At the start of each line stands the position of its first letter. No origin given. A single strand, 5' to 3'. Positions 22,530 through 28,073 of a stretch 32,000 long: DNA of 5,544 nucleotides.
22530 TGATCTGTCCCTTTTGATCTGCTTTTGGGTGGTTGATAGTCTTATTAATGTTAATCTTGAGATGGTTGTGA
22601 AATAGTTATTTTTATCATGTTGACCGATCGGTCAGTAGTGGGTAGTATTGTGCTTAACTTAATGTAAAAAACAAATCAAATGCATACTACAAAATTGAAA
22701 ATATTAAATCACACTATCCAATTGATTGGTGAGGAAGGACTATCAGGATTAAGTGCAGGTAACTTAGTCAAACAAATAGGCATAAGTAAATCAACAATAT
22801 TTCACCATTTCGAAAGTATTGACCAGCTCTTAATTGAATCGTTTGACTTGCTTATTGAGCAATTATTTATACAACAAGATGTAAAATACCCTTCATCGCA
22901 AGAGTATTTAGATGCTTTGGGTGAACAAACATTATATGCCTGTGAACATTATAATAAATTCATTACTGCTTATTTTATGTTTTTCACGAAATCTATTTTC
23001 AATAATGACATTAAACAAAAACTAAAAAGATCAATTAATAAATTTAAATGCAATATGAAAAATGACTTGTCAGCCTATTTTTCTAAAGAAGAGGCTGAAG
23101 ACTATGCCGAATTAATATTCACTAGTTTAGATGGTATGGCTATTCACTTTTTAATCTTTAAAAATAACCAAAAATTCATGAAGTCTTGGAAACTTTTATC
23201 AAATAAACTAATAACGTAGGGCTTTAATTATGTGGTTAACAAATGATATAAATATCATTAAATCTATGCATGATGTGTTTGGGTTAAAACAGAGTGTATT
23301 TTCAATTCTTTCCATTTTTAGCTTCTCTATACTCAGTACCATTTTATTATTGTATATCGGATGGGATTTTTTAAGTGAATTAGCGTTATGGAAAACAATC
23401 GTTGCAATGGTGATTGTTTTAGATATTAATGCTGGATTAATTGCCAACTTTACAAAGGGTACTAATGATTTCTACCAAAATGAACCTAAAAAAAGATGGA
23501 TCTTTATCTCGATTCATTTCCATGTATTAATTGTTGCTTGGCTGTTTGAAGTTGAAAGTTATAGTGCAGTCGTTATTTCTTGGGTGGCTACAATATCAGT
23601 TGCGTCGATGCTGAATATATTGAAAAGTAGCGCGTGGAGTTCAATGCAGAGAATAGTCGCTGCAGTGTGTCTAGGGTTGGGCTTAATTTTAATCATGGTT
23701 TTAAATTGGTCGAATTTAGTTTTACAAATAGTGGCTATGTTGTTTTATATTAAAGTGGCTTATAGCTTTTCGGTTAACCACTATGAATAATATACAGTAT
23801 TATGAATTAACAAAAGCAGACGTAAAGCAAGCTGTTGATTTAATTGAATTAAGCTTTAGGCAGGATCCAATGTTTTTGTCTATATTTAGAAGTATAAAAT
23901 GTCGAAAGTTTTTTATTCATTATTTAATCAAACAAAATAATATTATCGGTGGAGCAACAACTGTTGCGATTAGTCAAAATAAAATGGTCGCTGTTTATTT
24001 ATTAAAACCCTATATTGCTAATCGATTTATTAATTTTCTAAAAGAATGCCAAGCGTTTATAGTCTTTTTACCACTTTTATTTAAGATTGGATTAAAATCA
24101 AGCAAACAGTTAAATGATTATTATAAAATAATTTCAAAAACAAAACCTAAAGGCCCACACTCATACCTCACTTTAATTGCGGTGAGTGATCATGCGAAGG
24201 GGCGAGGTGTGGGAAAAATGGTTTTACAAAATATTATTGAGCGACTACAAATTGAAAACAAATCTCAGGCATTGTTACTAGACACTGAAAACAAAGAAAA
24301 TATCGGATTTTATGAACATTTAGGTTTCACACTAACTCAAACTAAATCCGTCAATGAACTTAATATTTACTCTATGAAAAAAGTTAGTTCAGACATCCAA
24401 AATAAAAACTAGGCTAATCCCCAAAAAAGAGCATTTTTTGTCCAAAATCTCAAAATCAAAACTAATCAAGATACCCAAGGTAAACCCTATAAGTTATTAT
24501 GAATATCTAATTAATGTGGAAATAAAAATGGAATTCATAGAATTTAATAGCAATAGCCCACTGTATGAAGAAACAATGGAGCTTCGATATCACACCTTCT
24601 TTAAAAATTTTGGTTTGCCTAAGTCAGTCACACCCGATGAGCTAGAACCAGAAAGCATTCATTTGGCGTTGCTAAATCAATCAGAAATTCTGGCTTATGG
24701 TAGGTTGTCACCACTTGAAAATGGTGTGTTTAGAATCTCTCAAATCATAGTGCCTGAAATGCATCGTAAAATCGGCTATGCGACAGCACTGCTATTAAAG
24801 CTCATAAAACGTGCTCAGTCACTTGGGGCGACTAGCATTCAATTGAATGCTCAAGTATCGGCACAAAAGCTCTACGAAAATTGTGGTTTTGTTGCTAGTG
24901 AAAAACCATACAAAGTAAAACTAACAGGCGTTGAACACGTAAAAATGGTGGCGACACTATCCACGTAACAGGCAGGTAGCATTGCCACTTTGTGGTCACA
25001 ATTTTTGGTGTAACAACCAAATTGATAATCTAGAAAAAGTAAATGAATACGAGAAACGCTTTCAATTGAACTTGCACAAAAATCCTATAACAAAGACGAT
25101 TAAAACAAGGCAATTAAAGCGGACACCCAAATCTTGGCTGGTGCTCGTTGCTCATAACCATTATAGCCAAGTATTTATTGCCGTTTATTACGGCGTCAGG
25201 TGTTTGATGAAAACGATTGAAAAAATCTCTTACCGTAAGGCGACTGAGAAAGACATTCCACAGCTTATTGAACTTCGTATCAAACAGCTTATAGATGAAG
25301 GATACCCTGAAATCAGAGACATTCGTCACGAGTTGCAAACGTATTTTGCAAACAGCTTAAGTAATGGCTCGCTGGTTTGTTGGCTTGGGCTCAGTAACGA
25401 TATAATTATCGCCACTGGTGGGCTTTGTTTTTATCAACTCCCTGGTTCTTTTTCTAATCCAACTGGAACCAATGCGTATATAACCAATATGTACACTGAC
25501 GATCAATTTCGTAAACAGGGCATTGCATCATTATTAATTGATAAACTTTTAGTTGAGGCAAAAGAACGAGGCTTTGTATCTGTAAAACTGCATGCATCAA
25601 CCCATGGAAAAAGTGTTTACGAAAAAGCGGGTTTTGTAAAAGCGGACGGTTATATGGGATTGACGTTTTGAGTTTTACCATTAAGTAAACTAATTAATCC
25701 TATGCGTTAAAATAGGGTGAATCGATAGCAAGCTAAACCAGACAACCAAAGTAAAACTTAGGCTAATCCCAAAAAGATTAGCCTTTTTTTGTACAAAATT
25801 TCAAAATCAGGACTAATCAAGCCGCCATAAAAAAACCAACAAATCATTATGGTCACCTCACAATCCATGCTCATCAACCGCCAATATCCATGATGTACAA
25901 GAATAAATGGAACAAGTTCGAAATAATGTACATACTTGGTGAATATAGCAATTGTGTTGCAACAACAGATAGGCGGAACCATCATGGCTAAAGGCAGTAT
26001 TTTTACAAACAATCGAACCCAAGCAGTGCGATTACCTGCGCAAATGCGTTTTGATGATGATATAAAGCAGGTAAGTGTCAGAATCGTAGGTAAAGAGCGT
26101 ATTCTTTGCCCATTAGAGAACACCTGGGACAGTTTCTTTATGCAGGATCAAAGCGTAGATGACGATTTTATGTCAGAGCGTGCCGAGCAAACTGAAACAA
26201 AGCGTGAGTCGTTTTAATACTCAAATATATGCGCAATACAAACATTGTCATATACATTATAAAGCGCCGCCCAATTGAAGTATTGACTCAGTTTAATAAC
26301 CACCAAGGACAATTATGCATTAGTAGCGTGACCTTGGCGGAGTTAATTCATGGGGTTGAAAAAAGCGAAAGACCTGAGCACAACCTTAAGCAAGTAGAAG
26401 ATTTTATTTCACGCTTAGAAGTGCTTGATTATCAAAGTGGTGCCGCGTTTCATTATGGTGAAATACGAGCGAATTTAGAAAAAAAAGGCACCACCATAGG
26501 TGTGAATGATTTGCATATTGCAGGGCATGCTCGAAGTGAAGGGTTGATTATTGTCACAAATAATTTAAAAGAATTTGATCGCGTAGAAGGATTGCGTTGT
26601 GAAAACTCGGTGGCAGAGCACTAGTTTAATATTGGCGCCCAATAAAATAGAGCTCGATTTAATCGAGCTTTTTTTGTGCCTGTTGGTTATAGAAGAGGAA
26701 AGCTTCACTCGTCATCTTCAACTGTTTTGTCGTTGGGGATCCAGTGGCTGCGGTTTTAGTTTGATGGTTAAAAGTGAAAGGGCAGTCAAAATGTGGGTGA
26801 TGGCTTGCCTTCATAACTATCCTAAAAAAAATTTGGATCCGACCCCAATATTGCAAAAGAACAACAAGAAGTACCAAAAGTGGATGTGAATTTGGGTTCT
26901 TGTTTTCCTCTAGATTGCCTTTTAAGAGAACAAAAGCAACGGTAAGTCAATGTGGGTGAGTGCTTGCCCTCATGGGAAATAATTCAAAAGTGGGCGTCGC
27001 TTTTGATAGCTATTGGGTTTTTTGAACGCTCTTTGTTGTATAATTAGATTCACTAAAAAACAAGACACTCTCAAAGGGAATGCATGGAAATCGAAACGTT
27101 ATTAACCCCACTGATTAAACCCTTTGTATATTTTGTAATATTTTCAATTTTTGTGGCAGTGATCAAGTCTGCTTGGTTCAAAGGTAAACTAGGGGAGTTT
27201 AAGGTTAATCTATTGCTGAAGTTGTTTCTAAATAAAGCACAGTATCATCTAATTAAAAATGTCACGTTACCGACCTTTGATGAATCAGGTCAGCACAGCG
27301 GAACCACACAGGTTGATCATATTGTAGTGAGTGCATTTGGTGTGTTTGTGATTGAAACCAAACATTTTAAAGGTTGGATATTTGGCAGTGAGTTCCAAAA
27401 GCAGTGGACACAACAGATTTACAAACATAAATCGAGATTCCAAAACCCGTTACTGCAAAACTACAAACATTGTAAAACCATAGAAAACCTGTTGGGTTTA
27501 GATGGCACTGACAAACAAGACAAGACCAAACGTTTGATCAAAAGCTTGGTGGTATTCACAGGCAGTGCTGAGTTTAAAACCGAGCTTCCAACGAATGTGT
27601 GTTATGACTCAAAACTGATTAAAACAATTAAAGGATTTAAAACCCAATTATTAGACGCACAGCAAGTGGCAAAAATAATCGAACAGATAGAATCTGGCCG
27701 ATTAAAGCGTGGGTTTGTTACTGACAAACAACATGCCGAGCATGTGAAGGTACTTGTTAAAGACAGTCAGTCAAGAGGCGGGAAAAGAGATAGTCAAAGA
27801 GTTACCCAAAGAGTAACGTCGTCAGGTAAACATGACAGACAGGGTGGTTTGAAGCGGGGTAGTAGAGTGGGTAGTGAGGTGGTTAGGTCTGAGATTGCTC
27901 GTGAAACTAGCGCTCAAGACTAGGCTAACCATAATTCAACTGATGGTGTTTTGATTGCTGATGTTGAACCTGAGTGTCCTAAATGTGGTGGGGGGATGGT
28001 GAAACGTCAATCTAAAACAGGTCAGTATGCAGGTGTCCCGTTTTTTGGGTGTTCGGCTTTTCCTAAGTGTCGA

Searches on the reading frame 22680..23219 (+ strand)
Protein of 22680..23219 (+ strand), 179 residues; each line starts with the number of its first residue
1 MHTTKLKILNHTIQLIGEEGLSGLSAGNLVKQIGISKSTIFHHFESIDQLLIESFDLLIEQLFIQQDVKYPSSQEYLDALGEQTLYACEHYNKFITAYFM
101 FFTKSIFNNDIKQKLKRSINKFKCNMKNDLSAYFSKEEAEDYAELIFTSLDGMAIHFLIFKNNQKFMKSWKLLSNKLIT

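Call 13: search_protein_families(library=pfam, proteins=[window:22680-23219:+], max_evalue=0.01)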
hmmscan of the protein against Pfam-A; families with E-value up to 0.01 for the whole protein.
window:22680-23219:+ (179 aa): 1 family
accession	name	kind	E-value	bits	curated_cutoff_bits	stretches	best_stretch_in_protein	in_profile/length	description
PF00440.29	TetR_N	-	5.7e-10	39.3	24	1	8-53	1-46/47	Bacterial regulatory proteins, tetR family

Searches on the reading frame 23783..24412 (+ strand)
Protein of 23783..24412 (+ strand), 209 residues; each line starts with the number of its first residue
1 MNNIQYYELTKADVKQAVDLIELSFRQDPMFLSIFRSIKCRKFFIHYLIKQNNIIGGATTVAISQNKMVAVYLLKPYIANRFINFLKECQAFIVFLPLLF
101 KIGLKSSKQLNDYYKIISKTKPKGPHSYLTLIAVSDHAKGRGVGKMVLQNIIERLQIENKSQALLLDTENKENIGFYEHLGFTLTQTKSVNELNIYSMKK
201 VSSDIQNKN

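Call 13: search_protein_families(library=pfam, proteins=[window:23783-24412:+], max_evalue=0.01)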
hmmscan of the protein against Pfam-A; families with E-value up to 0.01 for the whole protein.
window:23783-24412:+ (209 aa): 5 families
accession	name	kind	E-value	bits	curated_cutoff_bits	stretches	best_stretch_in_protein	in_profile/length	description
PF00583.31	Acetyltransf_1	-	1.2e-08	35.7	20.7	1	118-182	55-116/116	Acetyltransferase (GNAT) family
PF08445.16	FR47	-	3.1e-08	33.9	22.1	1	125-186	20-81/86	FR47-like protein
PF13508.13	Acetyltransf_7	-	9.6e-08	32.7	27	1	128-183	31-83/84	Acetyltransferase (GNAT) domain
PF13673.13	Acetyltransf_10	-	1.8e-06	28.4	23.6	1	126-190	51-116/128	Acetyltransferase (GNAT) domain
PF13527.13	Acetyltransf_9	-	0.0024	18.3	25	0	126-184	72-126/127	Acetyltransferase (GNAT) domain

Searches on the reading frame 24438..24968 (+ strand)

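Call 13: search_protein_families(library=pfam, proteins=[window:24438-24968:+], max_evalue=0.01)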
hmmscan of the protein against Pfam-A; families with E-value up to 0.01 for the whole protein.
window:24438-24968:+ (176 aa): 3 families
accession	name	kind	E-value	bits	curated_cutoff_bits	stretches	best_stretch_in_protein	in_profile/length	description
PF00583.31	Acetyltransf_1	-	4.1e-12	46.8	20.7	1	59-151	17-116/116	Acetyltransferase (GNAT) family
PF13673.13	Acetyltransf_10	-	6.2e-12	46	23.6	1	52-173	11-127/128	Acetyltransferase (GNAT) domain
PF13508.13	Acetyltransf_7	-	1.1e-07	32.6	27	1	75-152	5-83/84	Acetyltransferase (GNAT) domain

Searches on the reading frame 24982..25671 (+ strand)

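Call 13: search_protein_families(library=pfam, proteins=[window:24982-25671:+], max_evalue=0.01)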
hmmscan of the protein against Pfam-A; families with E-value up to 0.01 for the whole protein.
window:24982-25671:+ (229 aa): 6 families
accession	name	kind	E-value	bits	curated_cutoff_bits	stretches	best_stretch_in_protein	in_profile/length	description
PF00583.31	Acetyltransf_1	-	1.1e-10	42.3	20.7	1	103-218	7-116/116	Acetyltransferase (GNAT) family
PF13673.13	Acetyltransf_10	-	7.1e-10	39.4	23.6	1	163-221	50-110/128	Acetyltransferase (GNAT) domain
PF13508.13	Acetyltransf_7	-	4.5e-09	37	27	1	140-219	12-83/84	Acetyltransferase (GNAT) domain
PF13527.13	Acetyltransf_9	-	3.8e-06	27.3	25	1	84-218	2-124/127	Acetyltransferase (GNAT) domain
PF14542.12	Acetyltransf_CG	-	0.00066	20.2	30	1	162-198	22-58/80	GCN5-related N-acetyl-transferase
PF08445.16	FR47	-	0.0033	17.8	22.1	1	165-222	22-81/86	FR47-like protein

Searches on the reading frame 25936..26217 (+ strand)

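Call 13: search_protein_families(library=pfam, proteins=[window:25936-26217:+], max_evalue=0.01)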
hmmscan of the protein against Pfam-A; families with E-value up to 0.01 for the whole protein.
window:25936-26217:+ (93 aa): 1 family
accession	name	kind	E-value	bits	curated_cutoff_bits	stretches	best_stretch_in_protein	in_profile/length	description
PF04014.23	MazE_antitoxin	-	0.00064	20.1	24.7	1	22-64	1-47/48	Antidote-toxin recognition MazE, bacterial antitoxin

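Call 62: search_protein_families(library=padloc, proteins=[window:25936-26217:+], max_evalue=0.01)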
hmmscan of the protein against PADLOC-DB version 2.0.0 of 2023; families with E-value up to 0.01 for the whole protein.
window:25936-26217:+ (93 aa): 0 families

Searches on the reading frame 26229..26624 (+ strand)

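Call 13: search_protein_families(library=pfam, proteins=[window:26229-26624:+], max_evalue=0.01)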
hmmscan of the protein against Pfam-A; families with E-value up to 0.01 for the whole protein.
window:26229-26624:+ (131 aa): 1 family
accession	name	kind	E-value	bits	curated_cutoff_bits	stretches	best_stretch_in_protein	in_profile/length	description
PF01850.27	PIN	-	2.2e-17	64.2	23.6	1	4-121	5-119/120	PIN domain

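Call 62: search_protein_families(library=padloc, proteins=[window:26229-26624:+], max_evalue=0.01)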
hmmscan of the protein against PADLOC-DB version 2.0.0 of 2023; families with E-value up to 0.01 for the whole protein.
window:26229-26624:+ (131 aa): 0 families

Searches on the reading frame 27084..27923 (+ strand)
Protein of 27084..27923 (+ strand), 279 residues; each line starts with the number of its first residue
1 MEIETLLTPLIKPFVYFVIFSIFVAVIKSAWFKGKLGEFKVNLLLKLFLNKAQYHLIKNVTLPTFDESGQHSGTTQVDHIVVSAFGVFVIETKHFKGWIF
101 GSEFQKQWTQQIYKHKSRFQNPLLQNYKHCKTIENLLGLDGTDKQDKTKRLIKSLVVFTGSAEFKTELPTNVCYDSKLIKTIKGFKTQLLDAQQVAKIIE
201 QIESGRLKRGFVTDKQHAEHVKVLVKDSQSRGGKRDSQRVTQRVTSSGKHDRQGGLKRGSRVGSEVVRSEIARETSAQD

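Call 13: search_protein_families(library=pfam, proteins=[window:27084-27923:+], max_evalue=0.01)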
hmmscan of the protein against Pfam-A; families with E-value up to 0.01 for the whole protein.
window:27084-27923:+ (279 aa): 1 family
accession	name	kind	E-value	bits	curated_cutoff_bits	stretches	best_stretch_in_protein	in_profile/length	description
PF08378.17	NERD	-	8.4e-31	107.2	22.1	1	33-159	1-111/111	Nuclease-related domain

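Call 62: search_protein_families(library=padloc, proteins=[window:27084-27923:+], max_evalue=0.01)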
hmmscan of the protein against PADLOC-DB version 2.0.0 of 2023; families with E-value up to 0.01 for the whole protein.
window:27084-27923:+ (279 aa): 2 families
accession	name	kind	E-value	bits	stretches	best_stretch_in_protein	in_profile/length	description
PDLC02512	PglW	-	5.5e-09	32.5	1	71-171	46-143/1403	PglW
PDLC00523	JetD1|JetD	-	0.0041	14.2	1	100-205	70-164/398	DUF2220; DUF3322; DUF2399 domain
